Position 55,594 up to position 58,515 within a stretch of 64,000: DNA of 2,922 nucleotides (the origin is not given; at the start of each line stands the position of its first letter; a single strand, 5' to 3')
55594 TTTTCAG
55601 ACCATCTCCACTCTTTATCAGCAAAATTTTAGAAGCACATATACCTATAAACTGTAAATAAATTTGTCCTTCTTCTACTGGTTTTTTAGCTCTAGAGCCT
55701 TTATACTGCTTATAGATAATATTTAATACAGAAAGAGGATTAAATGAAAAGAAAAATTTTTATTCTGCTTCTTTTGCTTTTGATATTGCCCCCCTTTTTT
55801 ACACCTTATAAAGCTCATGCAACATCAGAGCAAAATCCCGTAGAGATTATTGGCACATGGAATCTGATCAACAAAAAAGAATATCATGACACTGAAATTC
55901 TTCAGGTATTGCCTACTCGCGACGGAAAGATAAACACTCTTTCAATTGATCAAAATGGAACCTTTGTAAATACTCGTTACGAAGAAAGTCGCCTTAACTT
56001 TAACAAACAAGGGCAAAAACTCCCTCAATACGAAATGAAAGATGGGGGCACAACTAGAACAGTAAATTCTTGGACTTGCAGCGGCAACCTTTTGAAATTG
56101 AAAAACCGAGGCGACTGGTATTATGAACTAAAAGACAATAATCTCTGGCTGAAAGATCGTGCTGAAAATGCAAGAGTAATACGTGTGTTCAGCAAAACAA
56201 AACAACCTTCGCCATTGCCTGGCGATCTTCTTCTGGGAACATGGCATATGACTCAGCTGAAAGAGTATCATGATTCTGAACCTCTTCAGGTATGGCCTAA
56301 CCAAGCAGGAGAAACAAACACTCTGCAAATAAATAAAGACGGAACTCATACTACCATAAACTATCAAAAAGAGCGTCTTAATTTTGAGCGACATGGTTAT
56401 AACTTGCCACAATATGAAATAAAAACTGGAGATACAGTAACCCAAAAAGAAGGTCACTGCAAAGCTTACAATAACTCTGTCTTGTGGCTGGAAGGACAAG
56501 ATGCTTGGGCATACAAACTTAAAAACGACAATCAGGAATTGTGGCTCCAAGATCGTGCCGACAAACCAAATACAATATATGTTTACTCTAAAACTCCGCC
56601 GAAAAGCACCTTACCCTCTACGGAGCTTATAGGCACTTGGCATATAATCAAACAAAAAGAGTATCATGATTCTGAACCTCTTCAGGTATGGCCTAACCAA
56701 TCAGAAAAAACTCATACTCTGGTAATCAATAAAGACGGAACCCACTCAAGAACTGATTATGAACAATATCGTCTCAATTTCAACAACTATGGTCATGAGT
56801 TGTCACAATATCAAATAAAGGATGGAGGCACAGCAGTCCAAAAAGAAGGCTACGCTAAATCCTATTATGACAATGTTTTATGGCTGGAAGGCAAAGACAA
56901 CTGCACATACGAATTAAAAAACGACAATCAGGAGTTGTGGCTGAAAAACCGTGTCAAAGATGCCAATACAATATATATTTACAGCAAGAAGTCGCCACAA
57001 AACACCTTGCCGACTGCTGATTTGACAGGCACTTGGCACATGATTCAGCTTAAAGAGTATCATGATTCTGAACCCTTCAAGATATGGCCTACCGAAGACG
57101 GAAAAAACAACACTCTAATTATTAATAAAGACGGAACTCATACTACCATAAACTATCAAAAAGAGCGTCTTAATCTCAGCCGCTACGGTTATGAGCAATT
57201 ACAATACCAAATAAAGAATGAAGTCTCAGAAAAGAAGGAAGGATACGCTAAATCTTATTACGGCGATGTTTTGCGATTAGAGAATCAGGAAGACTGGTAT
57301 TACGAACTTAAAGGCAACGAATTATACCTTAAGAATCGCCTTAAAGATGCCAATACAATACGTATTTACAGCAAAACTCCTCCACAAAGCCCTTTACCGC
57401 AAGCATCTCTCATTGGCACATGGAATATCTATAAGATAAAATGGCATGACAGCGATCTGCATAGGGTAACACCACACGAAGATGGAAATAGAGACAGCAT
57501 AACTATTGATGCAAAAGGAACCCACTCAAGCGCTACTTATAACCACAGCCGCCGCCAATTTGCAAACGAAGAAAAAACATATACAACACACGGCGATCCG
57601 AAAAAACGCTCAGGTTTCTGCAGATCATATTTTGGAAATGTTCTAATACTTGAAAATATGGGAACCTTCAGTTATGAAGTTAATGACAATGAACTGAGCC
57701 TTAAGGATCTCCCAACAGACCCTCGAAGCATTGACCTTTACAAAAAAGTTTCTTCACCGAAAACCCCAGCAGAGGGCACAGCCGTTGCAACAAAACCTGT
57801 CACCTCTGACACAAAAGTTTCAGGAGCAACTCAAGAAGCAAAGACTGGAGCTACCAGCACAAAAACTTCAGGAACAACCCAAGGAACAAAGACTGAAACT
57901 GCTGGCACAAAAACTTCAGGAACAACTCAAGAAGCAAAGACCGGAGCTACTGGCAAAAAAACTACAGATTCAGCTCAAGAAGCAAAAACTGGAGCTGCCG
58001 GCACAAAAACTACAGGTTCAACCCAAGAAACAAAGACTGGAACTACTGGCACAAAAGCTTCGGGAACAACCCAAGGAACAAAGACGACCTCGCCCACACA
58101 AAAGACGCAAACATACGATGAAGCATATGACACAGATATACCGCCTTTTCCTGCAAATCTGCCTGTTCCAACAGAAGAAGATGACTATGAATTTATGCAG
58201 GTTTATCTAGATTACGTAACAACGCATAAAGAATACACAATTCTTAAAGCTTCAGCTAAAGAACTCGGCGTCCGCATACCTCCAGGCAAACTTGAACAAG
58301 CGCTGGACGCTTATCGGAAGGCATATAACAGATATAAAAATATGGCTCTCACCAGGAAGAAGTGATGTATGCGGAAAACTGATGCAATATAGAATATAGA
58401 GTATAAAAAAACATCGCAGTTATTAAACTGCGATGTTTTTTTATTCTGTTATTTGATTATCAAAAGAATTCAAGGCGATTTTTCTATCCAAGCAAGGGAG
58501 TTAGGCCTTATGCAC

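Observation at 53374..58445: Locus of three separately punctuated secreted-protein genes, likely highly expressed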

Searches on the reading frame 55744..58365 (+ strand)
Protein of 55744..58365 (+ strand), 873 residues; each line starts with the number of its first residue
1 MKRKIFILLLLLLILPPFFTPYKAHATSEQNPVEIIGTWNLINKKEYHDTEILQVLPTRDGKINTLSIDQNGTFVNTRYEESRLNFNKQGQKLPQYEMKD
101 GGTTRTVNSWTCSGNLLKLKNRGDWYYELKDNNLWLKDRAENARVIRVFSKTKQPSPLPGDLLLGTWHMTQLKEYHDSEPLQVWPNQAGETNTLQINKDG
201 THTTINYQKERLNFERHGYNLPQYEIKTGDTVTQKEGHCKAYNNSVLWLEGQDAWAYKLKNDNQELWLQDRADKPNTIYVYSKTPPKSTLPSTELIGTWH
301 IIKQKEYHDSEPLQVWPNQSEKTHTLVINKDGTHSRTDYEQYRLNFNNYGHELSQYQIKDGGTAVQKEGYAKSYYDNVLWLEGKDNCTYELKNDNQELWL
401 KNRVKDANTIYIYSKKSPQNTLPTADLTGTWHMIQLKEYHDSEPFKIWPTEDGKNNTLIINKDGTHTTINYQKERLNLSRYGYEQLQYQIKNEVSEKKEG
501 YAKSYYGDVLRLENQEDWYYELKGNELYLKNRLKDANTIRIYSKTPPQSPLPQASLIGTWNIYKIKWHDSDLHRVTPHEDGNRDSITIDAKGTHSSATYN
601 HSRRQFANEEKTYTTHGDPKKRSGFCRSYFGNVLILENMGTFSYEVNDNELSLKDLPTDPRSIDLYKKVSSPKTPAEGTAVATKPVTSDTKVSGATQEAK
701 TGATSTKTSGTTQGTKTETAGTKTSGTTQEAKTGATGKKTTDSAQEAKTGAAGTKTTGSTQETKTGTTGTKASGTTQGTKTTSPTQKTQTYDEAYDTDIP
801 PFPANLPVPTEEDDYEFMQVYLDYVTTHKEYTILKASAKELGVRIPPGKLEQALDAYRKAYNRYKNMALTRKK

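Call 4: search_protein_families(library=pfam, proteins=[window:55744-58365:+], max_evalue=0.1)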
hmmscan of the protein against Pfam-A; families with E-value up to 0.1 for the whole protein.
window:55744-58365:+ (873 aa): 4 families
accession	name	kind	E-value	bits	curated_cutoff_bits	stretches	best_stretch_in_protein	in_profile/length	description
PF24491.1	DUF7586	-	0.002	18.6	27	0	44-78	54-85/85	Domain of unknown function (DUF7586)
PF10008.16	DUF2251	-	0.007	17.1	25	0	406-474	17-84/94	Uncharacterized protein conserved in bacteria (DUF2251)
PF14671.11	DSPn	-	0.011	16.6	28.2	0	268-340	59-127/140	Dual specificity protein phosphatase, N-terminal half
PF23163.1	CSD_RNase_II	-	0.015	15.7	24.3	0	50-74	14-38/60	CSD-like barrel domain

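Call 10: search_protein_families(library=ncbifam, proteins=[window:55744-58365:+], max_evalue=0.01)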
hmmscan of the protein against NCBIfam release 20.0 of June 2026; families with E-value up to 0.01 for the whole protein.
window:55744-58365:+ (873 aa): 0 families

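Call 14: find_homologous_proteins(query=window:55744-58365:+, max_evalue=0.001)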
Query window:55744-58365:+ (873 aa): 2 proteins with E <= 0.001 among 8000 candidates.
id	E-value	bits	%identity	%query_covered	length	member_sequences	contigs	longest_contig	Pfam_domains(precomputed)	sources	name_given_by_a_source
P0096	0.0e+0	2012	100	100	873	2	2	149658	-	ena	-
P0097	0.0e+0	1890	74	80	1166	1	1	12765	-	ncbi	-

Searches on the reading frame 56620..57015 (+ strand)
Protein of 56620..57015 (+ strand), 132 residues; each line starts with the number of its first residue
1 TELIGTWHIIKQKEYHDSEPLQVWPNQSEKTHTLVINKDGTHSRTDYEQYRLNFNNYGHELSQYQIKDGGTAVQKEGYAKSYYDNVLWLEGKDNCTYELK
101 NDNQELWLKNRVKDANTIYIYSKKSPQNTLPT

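Call 35: search_protein_families(library=pfam, alignment_id=A6, max_evalue=10)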
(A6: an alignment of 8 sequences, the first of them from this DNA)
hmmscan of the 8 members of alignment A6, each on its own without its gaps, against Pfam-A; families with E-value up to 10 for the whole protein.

A. member 1, seq(132 aa): 2 families
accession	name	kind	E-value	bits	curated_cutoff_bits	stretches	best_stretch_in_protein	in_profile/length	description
PF13648.12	Lipocalin_4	-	0.0037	18.6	22.4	1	3-85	1-80/89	Lipocalin-like domain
PF24243.1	Phage_tail_C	-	0.16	11.8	23.7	1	112-120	16-24/26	Phage tail tip domain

B. families by the number of members that match (of 8 scanned): 4 families
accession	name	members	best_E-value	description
PF13648.12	Lipocalin_4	7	0.0012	Lipocalin-like domain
PF15653.11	Tox-URI2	1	0.023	URI fold toxin 2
PF24491.1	DUF7586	1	0.024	Domain of unknown function (DUF7586)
PF24243.1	Phage_tail_C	1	0.16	Phage tail tip domain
